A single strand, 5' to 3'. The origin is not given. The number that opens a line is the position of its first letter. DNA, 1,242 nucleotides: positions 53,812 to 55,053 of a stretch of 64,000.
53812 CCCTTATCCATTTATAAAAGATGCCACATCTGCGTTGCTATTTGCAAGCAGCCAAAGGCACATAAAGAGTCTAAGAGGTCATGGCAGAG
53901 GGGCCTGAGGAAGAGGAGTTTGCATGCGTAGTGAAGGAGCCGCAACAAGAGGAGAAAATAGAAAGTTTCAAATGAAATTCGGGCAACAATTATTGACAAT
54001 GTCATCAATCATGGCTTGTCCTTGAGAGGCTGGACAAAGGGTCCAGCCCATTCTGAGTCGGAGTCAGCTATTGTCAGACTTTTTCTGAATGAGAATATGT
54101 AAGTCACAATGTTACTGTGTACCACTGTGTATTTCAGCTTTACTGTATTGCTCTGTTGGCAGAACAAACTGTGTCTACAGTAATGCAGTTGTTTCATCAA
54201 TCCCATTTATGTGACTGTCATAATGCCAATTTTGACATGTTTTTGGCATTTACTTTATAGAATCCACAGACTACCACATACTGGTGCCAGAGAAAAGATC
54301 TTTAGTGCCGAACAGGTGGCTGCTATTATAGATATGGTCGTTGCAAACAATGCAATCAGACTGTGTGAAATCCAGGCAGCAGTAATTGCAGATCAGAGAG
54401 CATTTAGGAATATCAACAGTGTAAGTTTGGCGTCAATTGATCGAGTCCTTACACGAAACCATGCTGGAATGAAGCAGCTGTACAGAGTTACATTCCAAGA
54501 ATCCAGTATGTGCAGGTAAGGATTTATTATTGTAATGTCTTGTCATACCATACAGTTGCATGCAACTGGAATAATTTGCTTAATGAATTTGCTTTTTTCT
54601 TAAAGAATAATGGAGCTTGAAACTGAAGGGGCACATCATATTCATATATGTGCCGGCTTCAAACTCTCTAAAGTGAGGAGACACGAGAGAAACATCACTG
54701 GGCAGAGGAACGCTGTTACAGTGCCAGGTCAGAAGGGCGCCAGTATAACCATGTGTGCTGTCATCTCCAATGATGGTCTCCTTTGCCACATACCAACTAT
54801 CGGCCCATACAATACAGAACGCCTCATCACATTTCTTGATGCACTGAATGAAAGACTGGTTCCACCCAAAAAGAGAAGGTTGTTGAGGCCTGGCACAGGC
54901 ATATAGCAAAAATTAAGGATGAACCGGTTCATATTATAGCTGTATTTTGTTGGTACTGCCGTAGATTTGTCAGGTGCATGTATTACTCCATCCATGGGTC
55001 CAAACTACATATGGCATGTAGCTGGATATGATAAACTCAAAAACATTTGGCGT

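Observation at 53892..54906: Three-exon, frame-preserving transposase-like gene (paired HTH + start of a Tc1/IS630-type DDE fold) with a degenerate catalytic motif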

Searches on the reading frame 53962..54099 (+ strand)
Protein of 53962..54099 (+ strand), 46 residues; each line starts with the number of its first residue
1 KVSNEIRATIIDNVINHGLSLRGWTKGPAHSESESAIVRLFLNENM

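Call 5: search_protein_families(library=pfam, proteins=[window:53962-54099:+], max_evalue=10)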
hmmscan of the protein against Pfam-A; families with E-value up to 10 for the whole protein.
seq(46 aa): 0 families

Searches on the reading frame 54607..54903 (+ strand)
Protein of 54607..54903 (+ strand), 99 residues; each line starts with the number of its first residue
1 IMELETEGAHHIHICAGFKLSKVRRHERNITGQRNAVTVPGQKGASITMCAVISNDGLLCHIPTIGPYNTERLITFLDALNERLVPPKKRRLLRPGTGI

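Call 5: search_protein_families(library=pfam, proteins=[window:54607-54903:+], max_evalue=10)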
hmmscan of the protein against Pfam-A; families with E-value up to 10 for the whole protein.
seq(99 aa): 2 families
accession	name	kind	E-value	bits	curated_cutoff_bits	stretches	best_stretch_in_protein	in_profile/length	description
PF13358.12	DDE_3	-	0.0002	21.7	28.6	1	17-90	9-81/146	DDE superfamily endonuclease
PF20116.4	DUF6506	-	0.026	15.4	27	1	3-32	45-74/96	Family of unknown function (DUF6506)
